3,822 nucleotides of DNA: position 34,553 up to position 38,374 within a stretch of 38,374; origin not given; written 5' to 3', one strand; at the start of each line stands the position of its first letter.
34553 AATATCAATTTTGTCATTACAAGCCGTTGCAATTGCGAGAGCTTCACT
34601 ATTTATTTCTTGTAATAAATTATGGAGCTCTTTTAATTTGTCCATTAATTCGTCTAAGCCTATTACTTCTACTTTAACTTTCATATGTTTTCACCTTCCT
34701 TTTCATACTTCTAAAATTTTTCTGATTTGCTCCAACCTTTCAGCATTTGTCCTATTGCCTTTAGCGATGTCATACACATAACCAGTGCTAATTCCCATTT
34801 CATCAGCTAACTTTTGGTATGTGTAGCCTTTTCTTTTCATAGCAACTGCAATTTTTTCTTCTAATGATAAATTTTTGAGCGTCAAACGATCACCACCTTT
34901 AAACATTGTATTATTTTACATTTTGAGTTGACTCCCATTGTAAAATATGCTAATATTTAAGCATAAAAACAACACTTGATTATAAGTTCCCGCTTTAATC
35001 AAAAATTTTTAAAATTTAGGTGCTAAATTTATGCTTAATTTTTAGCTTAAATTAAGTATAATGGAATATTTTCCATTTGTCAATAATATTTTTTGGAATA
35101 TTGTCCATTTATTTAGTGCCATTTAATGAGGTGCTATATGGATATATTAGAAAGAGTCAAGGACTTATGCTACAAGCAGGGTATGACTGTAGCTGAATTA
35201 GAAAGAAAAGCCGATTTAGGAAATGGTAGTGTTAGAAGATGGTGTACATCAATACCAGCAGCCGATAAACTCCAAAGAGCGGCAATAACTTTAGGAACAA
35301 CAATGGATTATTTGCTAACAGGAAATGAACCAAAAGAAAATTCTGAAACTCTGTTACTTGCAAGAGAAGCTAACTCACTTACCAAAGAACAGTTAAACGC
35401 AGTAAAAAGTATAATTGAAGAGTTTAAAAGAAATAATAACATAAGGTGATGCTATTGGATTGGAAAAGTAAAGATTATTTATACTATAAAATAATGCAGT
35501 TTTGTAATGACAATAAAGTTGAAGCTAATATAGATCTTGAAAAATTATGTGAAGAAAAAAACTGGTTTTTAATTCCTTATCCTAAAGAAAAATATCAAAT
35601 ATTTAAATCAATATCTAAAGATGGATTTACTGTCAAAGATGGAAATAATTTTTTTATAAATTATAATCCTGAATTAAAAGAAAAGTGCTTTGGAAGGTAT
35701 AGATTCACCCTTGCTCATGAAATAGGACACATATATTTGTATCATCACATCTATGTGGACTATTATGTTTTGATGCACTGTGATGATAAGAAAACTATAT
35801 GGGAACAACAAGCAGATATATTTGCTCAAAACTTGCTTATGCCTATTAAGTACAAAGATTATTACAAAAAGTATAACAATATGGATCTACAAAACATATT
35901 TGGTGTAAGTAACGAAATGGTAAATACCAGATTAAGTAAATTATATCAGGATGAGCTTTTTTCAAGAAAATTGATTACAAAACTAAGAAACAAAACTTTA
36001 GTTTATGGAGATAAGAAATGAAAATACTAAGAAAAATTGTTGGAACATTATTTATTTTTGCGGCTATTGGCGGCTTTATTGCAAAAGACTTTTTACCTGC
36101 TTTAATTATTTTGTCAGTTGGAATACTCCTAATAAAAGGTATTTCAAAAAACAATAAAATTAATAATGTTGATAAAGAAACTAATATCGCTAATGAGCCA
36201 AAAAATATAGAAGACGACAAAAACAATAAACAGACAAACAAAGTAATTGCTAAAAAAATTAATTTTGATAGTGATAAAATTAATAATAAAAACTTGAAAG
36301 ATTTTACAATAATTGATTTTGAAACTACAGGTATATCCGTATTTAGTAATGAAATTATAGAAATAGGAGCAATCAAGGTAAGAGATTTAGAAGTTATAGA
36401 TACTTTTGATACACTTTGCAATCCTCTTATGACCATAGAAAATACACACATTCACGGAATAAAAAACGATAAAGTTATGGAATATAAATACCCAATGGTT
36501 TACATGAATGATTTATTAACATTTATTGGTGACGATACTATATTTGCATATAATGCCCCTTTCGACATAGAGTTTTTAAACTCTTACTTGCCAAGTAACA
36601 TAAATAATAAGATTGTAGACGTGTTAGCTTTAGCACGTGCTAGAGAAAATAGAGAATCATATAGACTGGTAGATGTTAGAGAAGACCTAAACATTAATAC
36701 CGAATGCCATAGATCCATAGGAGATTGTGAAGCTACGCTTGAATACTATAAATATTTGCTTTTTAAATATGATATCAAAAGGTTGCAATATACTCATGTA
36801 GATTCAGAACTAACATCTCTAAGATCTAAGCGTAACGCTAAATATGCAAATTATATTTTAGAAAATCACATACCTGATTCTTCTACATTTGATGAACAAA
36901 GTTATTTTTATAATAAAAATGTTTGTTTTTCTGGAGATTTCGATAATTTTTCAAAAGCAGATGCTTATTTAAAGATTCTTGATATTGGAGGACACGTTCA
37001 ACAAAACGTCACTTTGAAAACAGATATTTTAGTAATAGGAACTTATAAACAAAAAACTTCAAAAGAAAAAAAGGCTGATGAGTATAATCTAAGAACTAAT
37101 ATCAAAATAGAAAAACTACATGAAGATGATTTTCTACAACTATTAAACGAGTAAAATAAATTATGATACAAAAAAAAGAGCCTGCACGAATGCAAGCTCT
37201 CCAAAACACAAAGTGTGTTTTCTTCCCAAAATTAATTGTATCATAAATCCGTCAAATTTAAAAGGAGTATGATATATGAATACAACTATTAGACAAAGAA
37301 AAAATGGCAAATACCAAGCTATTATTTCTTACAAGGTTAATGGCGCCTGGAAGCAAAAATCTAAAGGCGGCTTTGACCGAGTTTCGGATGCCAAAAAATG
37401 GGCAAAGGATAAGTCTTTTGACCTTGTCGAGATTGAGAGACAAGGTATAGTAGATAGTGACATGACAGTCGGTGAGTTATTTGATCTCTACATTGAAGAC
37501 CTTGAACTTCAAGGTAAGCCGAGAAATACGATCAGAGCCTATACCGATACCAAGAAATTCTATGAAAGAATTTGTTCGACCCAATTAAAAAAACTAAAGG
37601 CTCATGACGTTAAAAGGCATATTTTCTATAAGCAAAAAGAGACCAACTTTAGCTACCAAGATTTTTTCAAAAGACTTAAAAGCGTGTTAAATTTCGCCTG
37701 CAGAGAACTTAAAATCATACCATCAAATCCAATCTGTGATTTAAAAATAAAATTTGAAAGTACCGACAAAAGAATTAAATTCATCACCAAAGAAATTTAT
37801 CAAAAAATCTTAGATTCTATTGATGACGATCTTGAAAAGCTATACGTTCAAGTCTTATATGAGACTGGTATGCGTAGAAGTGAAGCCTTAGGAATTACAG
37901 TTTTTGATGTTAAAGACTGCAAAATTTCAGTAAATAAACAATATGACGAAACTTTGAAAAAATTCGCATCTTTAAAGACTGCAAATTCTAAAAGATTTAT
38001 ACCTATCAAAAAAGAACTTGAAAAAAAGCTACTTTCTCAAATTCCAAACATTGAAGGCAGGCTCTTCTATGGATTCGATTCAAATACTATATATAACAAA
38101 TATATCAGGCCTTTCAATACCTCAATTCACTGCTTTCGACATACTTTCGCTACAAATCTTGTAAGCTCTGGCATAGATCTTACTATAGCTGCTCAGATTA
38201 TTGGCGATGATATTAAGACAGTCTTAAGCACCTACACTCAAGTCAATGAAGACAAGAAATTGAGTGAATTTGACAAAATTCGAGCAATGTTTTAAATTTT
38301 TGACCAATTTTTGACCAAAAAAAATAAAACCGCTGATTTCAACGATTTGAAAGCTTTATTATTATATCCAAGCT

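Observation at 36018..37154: Membrane-tethered DEDDh exonuclease-BRCT fusion co-translated with the repressor/ImmA module: candidate prophage defence or exclusion factor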

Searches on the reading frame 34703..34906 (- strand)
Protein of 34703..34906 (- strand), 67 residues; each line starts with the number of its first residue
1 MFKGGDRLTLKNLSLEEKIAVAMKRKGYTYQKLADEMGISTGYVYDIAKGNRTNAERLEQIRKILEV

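Call 88: search_protein_families(library=padloc, proteins=[window:34703-34906:-], max_evalue=0.001)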
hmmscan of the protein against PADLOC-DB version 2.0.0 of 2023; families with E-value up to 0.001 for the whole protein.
window:34703-34906:- (67 aa): 5 families
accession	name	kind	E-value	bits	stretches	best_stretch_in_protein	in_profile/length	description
PDLC04142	capH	-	6.1e-07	28.5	1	13-65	5-55/103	capH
PDLC04775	PDC-M69A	-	1.3e-06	26.9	1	17-67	10-61/113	-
PDLC04757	PDC-M64B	-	9.8e-06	23.6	1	7-44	22-59/128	-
PDLC03949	RmrA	-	0.00012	19.1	1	17-66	5-55/363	-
PDLC02926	HTH_VI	-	0.00038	18.7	1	24-67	11-55/92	-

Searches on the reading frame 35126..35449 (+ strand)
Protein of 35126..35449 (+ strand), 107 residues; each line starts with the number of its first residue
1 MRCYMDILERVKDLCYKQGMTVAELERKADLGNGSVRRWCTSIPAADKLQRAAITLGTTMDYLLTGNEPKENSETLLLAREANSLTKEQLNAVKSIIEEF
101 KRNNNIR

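Call 3: search_protein_families(library=pfam, proteins=[window:35126-35449:+], max_evalue=0.1)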
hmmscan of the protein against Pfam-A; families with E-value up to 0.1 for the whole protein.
window:35126-35449:+ (107 aa): 2 families
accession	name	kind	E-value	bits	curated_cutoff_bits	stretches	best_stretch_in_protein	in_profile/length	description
PF01381.28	HTH_3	-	9.2e-05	22.9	23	1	17-63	7-55/55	Helix-turn-helix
PF13518.12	HTH_28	-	0.033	14.7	25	1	14-40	7-33/52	Helix-turn-helix domain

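Call 4: search_protein_families(library=padloc, proteins=[window:35126-35449:+], max_evalue=0.1)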
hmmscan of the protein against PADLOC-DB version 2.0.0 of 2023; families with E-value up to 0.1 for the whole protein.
window:35126-35449:+ (107 aa): 3 families
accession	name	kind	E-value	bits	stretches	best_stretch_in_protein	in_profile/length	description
PDLC04142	capH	-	1.1e-07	30.9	1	5-103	5-101/103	capH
PDLC04775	PDC-M69A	-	0.00012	20.5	1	47-101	50-105/113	-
PDLC03951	RmrA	-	0.0003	17.9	1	9-94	11-96/400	-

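Call 5: search_protein_families(library=phrogs, proteins=[window:35126-35449:+], max_evalue=0.01)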
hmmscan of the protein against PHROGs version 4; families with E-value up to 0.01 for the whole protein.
window:35126-35449:+ (107 aa): 7 families
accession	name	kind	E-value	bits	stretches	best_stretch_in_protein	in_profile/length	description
phrog_8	-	transcription regulation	3.9e-13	50.6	1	5-91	75-150/346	transcriptional regulator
phrog_18248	-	transcription regulation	2e-08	34.7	1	5-71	1-67/264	transcriptional regulator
phrog_4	-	transcription regulation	2.4e-07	31.1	1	5-84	135-205/400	transcriptional repressor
phrog_4836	-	transcription regulation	3.9e-05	24.3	1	16-83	85-158/194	CII-like regulator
phrog_3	-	transcription regulation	4e-05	24.6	1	4-79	86-161/430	transcriptional repressor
phrog_4779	-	transcription regulation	0.00018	23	1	9-95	5-84/98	transcriptional regulator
phrog_3037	-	transcription regulation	0.0084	16.9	1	9-93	29-107/189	transcriptional repressor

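Call 6: search_protein_families(library=ncbifam, proteins=[window:35126-35449:+], max_evalue=0.01)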
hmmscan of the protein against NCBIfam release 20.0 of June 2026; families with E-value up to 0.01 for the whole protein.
window:35126-35449:+ (107 aa): 1 family
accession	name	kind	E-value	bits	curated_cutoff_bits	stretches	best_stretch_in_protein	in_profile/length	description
NF041951.1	phage_RstR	subfamily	5.8e-07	29.7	80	1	5-100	1-99/108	RstR family transcriptional repressor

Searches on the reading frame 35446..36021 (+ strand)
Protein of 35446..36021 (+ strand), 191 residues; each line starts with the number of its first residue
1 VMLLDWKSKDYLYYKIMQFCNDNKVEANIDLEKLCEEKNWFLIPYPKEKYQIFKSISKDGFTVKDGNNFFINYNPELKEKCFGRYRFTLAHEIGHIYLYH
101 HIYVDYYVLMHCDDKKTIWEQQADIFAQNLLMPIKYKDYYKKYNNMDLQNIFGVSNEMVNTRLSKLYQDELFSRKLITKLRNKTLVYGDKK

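Call 3: search_protein_families(library=pfam, proteins=[window:35446-36021:+], max_evalue=0.1)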
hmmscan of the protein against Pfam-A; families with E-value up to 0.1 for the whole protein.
window:35446-36021:+ (191 aa): 2 families
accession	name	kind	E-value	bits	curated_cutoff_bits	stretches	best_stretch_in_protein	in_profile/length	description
PF06114.19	Peptidase_M78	-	6.1e-11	42.6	22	1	57-164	17-123/123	IrrE N-terminal-like domain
PF13934.12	ELYS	-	0.0017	18.7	28.8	1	103-170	52-119/220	Nuclear pore complex assembly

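Call 4: search_protein_families(library=padloc, proteins=[window:35446-36021:+], max_evalue=0.1)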
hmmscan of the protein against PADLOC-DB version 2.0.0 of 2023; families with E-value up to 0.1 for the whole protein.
window:35446-36021:+ (191 aa): 18 families
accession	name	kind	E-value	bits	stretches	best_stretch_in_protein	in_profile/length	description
PDLC04141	capP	-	3.2e-17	60.8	1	19-157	12-138/242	capP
PDLC03954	RmrA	-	2.2e-11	41.3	1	59-135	184-255/380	-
PDLC03949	RmrA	-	3.9e-08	30.6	1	61-167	168-266/363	-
PDLC03948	RmrA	-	5.2e-08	30.2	1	79-135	201-254/397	-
PDLC03945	RmrA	-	6.3e-08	30.2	1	79-135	202-254/394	-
PDLC03944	RmrA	-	1.6e-07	28.7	1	62-135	178-246/384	-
PDLC03952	RmrA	-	2.2e-07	28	1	61-135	198-267/395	-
PDLC03947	RmrA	-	6.5e-07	26.5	1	59-134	184-254/383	-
PDLC03951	RmrA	-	1.9e-06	25.1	1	83-150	203-263/400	-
PDLC03950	RmrA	-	1.3e-05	22.3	1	80-152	191-258/369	-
PDLC03955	RmrA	-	4.4e-05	20.9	1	58-134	189-253/371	-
PDLC03953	RmrA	-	5e-05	20.7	1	84-135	207-247/373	-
PDLC03982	PD-Lambda-2_B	-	6e-05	20.5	1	84-158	289-362/402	-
PDLC03946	RmrA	-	0.00012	19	1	78-135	183-231/357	-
PDLC03943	RmrA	-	0.00042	17.5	1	81-140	188-238/370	-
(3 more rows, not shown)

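Call 5: search_protein_families(library=phrogs, proteins=[window:35446-36021:+], max_evalue=0.01)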
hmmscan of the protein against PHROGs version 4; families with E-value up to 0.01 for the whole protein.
window:35446-36021:+ (191 aa): 5 families
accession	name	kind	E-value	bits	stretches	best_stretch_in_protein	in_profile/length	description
phrog_1914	-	unknown function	7.5e-20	72.6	1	31-166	32-177/222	-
phrog_19315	-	unknown function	5.6e-18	66.1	1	53-169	63-182/348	-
phrog_87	-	other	2.5e-14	54.6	1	26-169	38-167/227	metallo-protease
phrog_2439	-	transcription regulation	5.8e-14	52.7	1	57-164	171-278/367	transcriptional regulator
phrog_1516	-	unknown function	7.3e-08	33.3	1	34-168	42-178/227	-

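Call 6: search_protein_families(library=ncbifam, proteins=[window:35446-36021:+], max_evalue=0.01)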
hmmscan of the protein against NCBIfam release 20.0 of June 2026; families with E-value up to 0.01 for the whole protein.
window:35446-36021:+ (191 aa): 1 family
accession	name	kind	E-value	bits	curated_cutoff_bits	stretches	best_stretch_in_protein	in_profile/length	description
NF052239.1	antitox_spr1629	equivalog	5.7e-07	29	335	1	79-135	202-254/377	spr1629 family repressor/antitoxin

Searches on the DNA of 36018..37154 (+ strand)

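Call 91: search_dna_similar(query=L007:3215-6246:+, collection=phages, mode=near, max_rows=40, rows=spread)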
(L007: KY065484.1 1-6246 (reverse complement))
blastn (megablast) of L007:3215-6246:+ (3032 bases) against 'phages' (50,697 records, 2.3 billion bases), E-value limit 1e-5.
Records with a match: 50; places in all: 50; records where one place covers at least 80% of the query: 10.
Best place of each record, by identity: >=99% 7; 95-99% 20; 90-95% 20; 80-90% 3.
By first word of the organism name: Streptococcus 49; Phage 1.
By host as written in the record: Streptococcus oralis 4; Streptococcus pneumoniae 10B00617 2; Streptococcus pneumoniae 10B01058 2; Streptococcus pneumoniae 2; Streptococcus mitis 2; Streptococcus pneumoniae USA11 1; Streptococcus pneumoniae Sp02-1198 1; Streptococcus pneumoniae GA07228 1; and 35 more.
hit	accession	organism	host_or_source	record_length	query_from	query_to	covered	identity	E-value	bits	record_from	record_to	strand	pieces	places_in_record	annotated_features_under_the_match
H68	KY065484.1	Streptococcus phage IPP44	Streptococcus pneumoniae USA11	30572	1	3032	100%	100.0%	0e+0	5600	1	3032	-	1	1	integrase | exonuclease | hypothetical protein | putative DNA binding protein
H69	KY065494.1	Streptococcus phage IPP57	Streptococcus pneumoniae Sp02-1198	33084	1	3032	100%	100.0%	0e+0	5600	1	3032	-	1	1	integrase | exonuclease | hypothetical protein | putative DNA binding protein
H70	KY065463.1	Streptococcus phage IPP22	Streptococcus pneumoniae 33D/2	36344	1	3032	100%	100.0%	0e+0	5594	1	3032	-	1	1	integrase | exonuclease | hypothetical protein | putative DNA binding protein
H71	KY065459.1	Streptococcus phage IPP18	Streptococcus pneumoniae 9L/3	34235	1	3032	100%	99.9%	0e+0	5589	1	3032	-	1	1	integrase | exonuclease | hypothetical protein | putative DNA binding protein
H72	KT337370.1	Streptococcus phage phiARI0923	Streptococcus pneumoniae 10B00617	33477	1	3032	100%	99.7%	0e+0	5544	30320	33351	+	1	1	hypothetical protein (x3) | DUF955 domain protein | ctRNA_pT181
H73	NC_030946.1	Streptococcus phage phiARI0923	Streptococcus pneumoniae 10B00617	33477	1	3032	100%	99.7%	0e+0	5544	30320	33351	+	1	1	integrase | 3'-5' exoribonuclease | metallo-protease | transcriptional regulator | ctRNA_pT181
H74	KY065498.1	Streptococcus phage IPP62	Streptococcus pneumoniae 48/6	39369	16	3032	100%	94.9%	0e+0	4704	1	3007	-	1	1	integrase | exonuclease | hypothetical protein | putative DNA binding protein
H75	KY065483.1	Streptococcus phage IPP43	Streptococcus pneumoniae 44/3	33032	126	3032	85%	96.9%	0e+0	4339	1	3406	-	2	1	integrase | exonuclease | hypothetical protein (x2) | plasmid stabilization system protein | transcriptional regulator, Cro/CI family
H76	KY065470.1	Streptococcus phage IPP29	Streptococcus pneumoniae 14/9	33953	1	3032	68%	97.9%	0e+0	3593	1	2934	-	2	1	integrase | hypothetical protein (x2) | putative DNA binding protein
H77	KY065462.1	Streptococcus phage IPP21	Streptococcus pneumoniae 33B/2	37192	1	3032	68%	97.7%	0e+0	3571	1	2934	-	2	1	integrase | hypothetical protein (x2) | putative DNA binding protein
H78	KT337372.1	Streptococcus phage phiARI0995b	Streptococcus pneumoniae 10B06705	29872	15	3032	68%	95.2%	0e+0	3253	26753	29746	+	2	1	integrase | HIRAN domain protein | DUF955 domain protein | HTH_26 domain protein | ctRNA_pT181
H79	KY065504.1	Streptococcus phage IPP68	Streptococcus pneumoniae 70585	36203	15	3032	68%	95.2%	0e+0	3248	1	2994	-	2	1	integrase | hypothetical protein (x2) | transcriptional regulator, Cro/CI family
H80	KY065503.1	Streptococcus phage IPP67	Streptococcus pneumoniae BS458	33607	15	3032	68%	95.1%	0e+0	3242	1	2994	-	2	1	integrase | hypothetical protein (x2) | transcriptional regulator, Cro/CI family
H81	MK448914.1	Streptococcus phage Javan348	Streptococcus oralis ATCC_49296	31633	1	3032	68%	94.1%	0e+0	3150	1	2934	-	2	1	mobile element protein | hypothetical protein (x2) | Cro/CI family transcriptional regulator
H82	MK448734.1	Streptococcus phage Javan347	Streptococcus oralis 7746_PRJEB1503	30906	16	3032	68%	92.6%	0e+0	2963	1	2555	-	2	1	mobile element protein | hypothetical protein (x2) | Cro/CI family transcriptional regulator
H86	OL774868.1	Streptococcus phage OlisA1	Streptococcus oralis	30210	13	3032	68%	92.1%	0e+0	2889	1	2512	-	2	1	tyrosine recombinase | lipoprotein | ImmA/IrrE family metalloendopeptidase | CRO/CI family transcriptional regulator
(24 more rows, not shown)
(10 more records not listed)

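Call 94: get_annotated_region(hit=H86, flank=300)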
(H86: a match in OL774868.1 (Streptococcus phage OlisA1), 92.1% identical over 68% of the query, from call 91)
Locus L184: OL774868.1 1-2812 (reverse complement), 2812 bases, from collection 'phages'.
description: Streptococcus phage OlisA1, complete genome.
organism: Streptococcus phage OlisA1 (NCBI taxid 2911162)
taxonomy: Viruses; Duplodnaviria; Heunggongvirae; Uroviricota; Caudoviricetes
host: Streptococcus oralis; source: -; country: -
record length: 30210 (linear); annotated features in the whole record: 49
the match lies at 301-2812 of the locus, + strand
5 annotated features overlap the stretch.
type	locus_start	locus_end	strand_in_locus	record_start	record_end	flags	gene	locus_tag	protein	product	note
CDS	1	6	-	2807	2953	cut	-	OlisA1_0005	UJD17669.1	hypothetical protein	-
CDS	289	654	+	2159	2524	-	-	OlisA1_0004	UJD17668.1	CRO/CI family transcriptional regulator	-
CDS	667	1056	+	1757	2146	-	-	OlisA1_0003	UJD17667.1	ImmA/IrrE family metalloendopeptidase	-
CDS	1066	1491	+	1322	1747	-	-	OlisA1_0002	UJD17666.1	lipoprotein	-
CDS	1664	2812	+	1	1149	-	-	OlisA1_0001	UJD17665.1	tyrosine recombinase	Tyrosine recombinase XerC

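Call 95: get_annotated_region(hit=H78, flank=300)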
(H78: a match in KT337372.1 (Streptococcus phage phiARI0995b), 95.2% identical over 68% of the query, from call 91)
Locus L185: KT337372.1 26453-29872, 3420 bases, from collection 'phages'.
description: Streptococcus phage phiARI0995b, partial genome.
organism: Streptococcus phage phiARI0995b (NCBI taxid 1701844)
taxonomy: Viruses; Duplodnaviria; Heunggongvirae; Uroviricota; Caudoviricetes
host: Streptococcus pneumoniae 10B06705; source: -; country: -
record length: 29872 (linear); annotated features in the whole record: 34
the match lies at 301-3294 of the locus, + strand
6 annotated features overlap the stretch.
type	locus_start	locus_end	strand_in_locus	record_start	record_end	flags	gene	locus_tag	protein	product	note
CDS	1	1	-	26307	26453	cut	-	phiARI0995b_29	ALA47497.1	hypothetical protein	-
CDS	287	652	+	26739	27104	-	-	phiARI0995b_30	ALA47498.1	HTH_26 domain protein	-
CDS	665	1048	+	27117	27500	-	-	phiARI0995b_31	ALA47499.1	DUF955 domain protein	-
CDS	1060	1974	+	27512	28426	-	-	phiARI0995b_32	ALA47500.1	HIRAN domain protein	-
ncRNA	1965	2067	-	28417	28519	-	-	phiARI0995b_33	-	ctRNA_pT181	-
CDS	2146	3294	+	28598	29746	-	-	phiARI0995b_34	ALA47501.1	integrase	-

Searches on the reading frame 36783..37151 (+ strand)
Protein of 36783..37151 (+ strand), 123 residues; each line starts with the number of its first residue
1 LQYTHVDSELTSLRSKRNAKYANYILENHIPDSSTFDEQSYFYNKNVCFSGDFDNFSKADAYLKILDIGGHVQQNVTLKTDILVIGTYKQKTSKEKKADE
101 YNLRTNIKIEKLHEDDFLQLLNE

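Call 65: search_protein_families(library=padloc, proteins=[window:36783-37151:+], max_evalue=0.001)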
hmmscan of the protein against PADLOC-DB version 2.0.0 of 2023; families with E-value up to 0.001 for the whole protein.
window:36783-37151:+ (123 aa): 1 family
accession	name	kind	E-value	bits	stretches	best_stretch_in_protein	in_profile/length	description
PDLC05027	PDC-S48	-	0.00016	18.9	1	43-121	334-405/411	-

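Call 85: search_solved_structures(query=window:36783-37151:+, max_evalue=1, show_alignments=2)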
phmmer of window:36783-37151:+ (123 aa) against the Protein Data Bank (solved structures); distinct sequences matched with E-value up to 1: 2.
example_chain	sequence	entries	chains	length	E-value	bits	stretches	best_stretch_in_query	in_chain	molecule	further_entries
5tt5_A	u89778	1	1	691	0.0071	20.2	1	39-104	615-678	DNA ligase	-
2owo_A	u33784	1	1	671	0.0074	20.1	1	39-104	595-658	DNA ligase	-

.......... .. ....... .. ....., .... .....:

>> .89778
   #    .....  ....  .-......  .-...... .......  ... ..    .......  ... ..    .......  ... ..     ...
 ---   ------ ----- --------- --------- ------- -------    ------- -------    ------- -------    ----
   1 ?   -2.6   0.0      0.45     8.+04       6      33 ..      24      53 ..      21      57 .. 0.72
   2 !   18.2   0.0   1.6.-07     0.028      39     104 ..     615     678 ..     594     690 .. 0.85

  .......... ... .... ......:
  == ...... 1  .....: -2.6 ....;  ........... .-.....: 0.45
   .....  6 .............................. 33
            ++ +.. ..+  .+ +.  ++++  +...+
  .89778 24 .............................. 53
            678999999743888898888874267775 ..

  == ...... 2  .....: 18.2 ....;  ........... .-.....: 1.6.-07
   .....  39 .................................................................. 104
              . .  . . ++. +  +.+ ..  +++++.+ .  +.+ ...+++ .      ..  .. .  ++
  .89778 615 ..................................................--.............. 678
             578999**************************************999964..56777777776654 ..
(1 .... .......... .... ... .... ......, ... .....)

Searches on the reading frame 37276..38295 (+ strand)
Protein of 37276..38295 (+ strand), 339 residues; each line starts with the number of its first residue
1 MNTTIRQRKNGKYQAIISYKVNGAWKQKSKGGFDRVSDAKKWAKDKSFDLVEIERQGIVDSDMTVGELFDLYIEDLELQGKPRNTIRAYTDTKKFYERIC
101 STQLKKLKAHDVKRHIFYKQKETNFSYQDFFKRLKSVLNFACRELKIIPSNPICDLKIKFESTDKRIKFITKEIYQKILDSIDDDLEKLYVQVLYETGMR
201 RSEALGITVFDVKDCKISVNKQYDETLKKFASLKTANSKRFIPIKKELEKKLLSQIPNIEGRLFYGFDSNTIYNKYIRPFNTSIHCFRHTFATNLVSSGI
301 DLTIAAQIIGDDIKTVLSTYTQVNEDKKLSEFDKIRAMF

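Call 3: search_protein_families(library=pfam, proteins=[window:37276-38295:+], max_evalue=0.1)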
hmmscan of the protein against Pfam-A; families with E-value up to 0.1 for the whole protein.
window:37276-38295:+ (339 aa): 3 families
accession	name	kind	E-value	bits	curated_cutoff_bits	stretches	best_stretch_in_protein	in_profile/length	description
PF00589.27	Phage_integrase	-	1.5e-14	54.5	27.1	1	169-325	2-170/172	Phage integrase family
PF14657.12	Arm-DNA-bind_4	-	4.9e-07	29.7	22.3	1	12-45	1-37/47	Arm DNA-binding domain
PF13495.12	Phage_int_SAM_4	-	0.023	15.5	27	1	68-131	1-65/85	Phage integrase, N-terminal SAM-like domain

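Call 81: find_related_loci(query=window:37276-38295:+, collection=viral_contigs, flank=5000)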
Query window:37276-38295:+ (339 aa) in viral_contigs; peptide patterns used: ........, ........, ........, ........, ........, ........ (x = any residue, [..] = any of these).
60 stretches matched a pattern, but none encodes a relative of the query by tblastn (E <= 1e-3).
